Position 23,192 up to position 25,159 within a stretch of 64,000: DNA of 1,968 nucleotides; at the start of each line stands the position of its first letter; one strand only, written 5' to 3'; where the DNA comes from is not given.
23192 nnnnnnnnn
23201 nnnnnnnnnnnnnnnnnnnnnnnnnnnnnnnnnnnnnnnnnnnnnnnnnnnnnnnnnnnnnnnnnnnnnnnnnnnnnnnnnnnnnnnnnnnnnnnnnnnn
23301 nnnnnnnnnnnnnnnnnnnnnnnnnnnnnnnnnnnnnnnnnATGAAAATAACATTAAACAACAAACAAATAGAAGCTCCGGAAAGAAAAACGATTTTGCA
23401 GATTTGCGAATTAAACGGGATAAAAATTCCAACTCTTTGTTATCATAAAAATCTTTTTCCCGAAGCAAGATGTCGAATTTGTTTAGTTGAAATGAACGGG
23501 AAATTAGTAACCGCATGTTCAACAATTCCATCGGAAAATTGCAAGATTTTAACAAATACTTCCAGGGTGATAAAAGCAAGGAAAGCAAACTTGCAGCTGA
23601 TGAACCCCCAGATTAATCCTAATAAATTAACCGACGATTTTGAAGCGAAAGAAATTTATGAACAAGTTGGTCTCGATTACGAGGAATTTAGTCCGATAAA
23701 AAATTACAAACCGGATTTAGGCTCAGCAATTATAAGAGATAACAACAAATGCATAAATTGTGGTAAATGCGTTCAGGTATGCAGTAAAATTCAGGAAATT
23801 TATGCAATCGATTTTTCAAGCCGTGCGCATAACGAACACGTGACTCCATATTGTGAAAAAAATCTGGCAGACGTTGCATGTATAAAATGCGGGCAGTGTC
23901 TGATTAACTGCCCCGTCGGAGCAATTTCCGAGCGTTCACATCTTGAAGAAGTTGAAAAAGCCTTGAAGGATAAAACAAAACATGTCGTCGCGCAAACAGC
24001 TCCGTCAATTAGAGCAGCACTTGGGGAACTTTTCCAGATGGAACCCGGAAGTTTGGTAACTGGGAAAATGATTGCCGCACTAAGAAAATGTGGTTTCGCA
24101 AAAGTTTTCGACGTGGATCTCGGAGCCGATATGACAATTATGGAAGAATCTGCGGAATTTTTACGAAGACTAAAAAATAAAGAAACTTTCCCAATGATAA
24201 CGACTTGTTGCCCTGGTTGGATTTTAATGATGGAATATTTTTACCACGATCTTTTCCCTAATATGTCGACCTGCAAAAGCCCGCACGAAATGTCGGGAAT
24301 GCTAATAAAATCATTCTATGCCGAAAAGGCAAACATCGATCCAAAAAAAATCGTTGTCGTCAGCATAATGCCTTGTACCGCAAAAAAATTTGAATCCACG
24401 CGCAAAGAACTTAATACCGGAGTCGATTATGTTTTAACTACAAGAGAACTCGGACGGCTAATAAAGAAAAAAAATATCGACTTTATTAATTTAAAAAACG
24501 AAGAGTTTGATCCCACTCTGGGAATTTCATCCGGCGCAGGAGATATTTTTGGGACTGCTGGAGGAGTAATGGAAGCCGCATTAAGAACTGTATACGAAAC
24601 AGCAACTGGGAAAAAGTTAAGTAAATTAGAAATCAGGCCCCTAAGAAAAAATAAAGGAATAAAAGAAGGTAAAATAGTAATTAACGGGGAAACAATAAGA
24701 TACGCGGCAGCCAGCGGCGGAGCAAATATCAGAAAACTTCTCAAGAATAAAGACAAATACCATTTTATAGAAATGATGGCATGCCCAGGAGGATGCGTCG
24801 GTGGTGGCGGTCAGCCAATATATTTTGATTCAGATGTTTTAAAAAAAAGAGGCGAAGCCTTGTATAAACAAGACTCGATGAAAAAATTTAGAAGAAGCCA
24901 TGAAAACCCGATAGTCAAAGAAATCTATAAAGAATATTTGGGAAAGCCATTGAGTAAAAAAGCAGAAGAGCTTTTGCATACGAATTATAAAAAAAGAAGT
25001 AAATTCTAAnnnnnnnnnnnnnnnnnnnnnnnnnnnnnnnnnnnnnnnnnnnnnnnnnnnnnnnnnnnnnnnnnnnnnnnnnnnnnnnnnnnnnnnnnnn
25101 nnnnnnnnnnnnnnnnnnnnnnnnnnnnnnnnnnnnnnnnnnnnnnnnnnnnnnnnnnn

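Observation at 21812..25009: Complete but trimmed HydABC-type [FeFe]-hydrogenase in an archaeal glycolysis/glycogen neighbourhood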

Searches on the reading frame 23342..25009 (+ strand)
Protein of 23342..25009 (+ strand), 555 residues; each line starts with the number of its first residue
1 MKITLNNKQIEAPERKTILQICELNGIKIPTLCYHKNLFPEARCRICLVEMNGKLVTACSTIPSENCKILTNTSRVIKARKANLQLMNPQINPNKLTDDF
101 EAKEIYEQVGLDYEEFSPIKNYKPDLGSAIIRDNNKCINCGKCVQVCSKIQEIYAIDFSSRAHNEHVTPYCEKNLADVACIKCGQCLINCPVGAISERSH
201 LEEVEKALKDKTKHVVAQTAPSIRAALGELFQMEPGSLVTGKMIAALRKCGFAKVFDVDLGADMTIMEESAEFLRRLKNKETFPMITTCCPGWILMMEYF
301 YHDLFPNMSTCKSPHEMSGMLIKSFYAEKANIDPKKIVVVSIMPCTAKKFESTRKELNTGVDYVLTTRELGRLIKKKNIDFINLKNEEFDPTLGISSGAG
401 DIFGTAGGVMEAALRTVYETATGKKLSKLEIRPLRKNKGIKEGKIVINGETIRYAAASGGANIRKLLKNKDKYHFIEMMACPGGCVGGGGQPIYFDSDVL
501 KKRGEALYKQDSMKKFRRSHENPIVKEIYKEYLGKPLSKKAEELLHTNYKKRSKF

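Call 3: search_protein_families(library=pfam, proteins=[window:23342-25009:+])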
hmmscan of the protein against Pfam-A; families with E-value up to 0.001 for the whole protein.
window:23342-25009:+ (555 aa): 13 families
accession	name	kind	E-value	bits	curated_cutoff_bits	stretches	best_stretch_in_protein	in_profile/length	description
PF02906.19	Fe_hyd_lg_C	-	3e-92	309.1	22.1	1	213-489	1-245/245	Iron only hydrogenase large subunit, C-terminal domain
PF02256.22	Fe_hyd_SSU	-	5.8e-24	84.3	24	1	498-552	2-56/56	Iron hydrogenase small subunit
PF13510.11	Fer2_4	-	1.2e-13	51.3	22.8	1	2-73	5-81/82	2Fe-2S iron-sulfur cluster binding domain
PF12838.12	Fer4_7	-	5e-08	33.7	27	1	136-194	1-52/52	4Fe-4S dicluster domain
PF13484.11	Fer4_16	-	5.3e-08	34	30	1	180-204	2-27/66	4Fe-4S double cluster binding domain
PF13237.11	Fer4_10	-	2.4e-07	31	25.5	1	130-191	2-53/53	4Fe-4S dicluster domain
PF13187.11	Fer4_9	-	1.1e-06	29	27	1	136-195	1-52/52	4Fe-4S dicluster domain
PF00037.32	Fer4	-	2e-06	27.8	21.1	0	131-147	2-18/24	4Fe-4S binding domain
PF14697.11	Fer4_21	-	3.6e-06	27.4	35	1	133-195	4-57/59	4Fe-4S dicluster domain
PF12837.12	Fer4_6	-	5.3e-05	23.4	25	0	132-147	4-19/24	4Fe-4S binding domain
PF25160.1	LdpA_Fe-S-bd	-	0.00029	21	27.6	0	176-200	24-48/49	LdpA Fe-S cluster-binding domain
PF12797.12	Fer4_2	-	0.0003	21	24.5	1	130-147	3-20/22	4Fe-4S binding domain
PF13183.11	Fer4_8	-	0.00095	20.1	27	0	135-193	3-67/68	4Fe-4S dicluster domain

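Call 4: search_protein_families(library=ncbifam, proteins=[window:23342-25009:+])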
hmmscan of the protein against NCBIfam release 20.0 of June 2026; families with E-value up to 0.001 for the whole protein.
window:23342-25009:+ (555 aa): 25 families
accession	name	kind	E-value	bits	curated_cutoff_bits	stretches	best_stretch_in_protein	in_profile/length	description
NF040763.1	FeFe_hydrog_A6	exception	2.9e-215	716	765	1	2-552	2-571/571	NADH-dependent [FeFe] hydrogenase, group A6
NF040762.1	Hydr_FeFe_Clost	exception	4e-162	540.8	900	1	2-550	2-572/572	ferredoxin hydrogenase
TIGR02512.1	FeFe_hydrog_A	subfamily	6.8e-145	482.6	405.95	1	130-493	2-374/375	[FeFe] hydrogenase, group A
TIGR04105.1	FeFe_hydrog_B1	subfamily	4.6e-61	206.9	450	1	131-490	139-457/462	monomeric [FeFe] hydrogenase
NF005745.0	PRK07569.1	equivalog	5.2e-32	111.1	333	1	3-212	6-224/238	bidirectional hydrogenase complex protein HoxU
TIGR01973.1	NuoG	equivalog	1.3e-21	77.1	470.05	2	3-83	1-83/606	NADH-quinone oxidoreductase subunit NuoG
NF006305.0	PRK08493.1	equivalog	1.9e-21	75.9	591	1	1-199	2-225/819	NADH-quinone oxidoreductase subunit G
NF009454.0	PRK12814.1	equivalog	3.6e-15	55.4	916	1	2-86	5-91/657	putative NADPH-dependent glutamate synthase small subunit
NF005895.0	PRK07860.1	equivalog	1.6e-11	43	802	1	2-83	19-101/811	NADH-quinone oxidoreductase subunit G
NF058577.1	FdxA_fam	equivalog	3.2e-08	33.6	65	1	179-202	8-31/52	4Fe-4S ferredoxin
NF005503.0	PRK07118.1-2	equivalog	5.7e-07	29.1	252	1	133-201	165-235/292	RnfABCDGE type electron transport complex subunit B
TIGR01971.1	NuoI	subfamily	7.9e-07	28.7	113.05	1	133-208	40-111/121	NADH-quinone oxidoreductase, chain I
NF040864.1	HgcB_ferredoxin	equivalog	2.7e-06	27.1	99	1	133-198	12-64/93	mercury methylation ferredoxin HgcB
TIGR01945.1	rnfC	subfamily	3.6e-06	25.8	245.95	1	133-192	361-416/435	RnfABCDGE type electron transport complex subunit C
NF042909.1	FMH_DH_FwdF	exception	8.4e-06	25.1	375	1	129-206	49-127/336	tungsten-dependent formylmethanofuran dehydrogenase subunit FwdF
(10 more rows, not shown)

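Call 5: find_encoding_contigs(protein=window:23342-25009:+, flank=10000, max_places=6)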
Protein window:23342-25009:+ (555 aa): 3 contigs read that carry it; 2 places shown.
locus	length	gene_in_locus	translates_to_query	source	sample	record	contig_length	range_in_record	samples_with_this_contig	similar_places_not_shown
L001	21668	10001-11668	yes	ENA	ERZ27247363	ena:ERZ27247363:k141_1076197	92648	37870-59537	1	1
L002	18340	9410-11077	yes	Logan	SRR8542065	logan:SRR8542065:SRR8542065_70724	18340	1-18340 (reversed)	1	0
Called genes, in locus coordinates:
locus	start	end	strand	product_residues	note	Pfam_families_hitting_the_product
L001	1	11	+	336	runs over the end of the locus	PF02355:SecD_SecF_C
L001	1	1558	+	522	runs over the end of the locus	PF02355:SecD_SecF_C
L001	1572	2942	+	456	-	PF01943:Polysacc_synt, PF13440:Polysacc_synt_3, PF01554:MatE (weak)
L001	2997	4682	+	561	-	PF00343:Phosphorylase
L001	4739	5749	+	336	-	PF00288:GHMP_kinases_N, PF08544:GHMP_kinases_C (weak)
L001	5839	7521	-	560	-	PF06202:GDE_C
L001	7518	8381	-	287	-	PF00480:ROK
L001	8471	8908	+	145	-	PF01257:2Fe-2S_thioredx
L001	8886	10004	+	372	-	PF01512:Complex1_51K, PF10589:NADH_4Fe-4S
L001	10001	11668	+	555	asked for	PF13510:Fer2_4, PF13187:Fer4_9 (faint), PF13484:Fer4_16 (faint), PF00037:Fer4 (faint), PF12838:Fer4_7 (weak), PF13237:Fer4_10 (faint), PF02906:Fe_hyd_lg_C, PF02256:Fe_hyd_SSU, +1 more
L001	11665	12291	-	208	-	PF00121:TIM, PF02581:TMP-TENI (faint), PF05690:ThiG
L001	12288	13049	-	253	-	PF01791:DeoC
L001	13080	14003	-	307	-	PF00294:PfkB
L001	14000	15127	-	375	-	PF00162:PGK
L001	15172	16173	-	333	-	PF00044:Gp_dh_N, PF02800:Gp_dh_C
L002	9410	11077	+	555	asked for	PF13510:Fer2_4, PF13187:Fer4_9 (faint), PF13484:Fer4_16 (faint), PF00037:Fer4 (faint), PF12838:Fer4_7 (weak), PF13237:Fer4_10 (faint), PF02906:Fe_hyd_lg_C, PF02256:Fe_hyd_SSU, +1 more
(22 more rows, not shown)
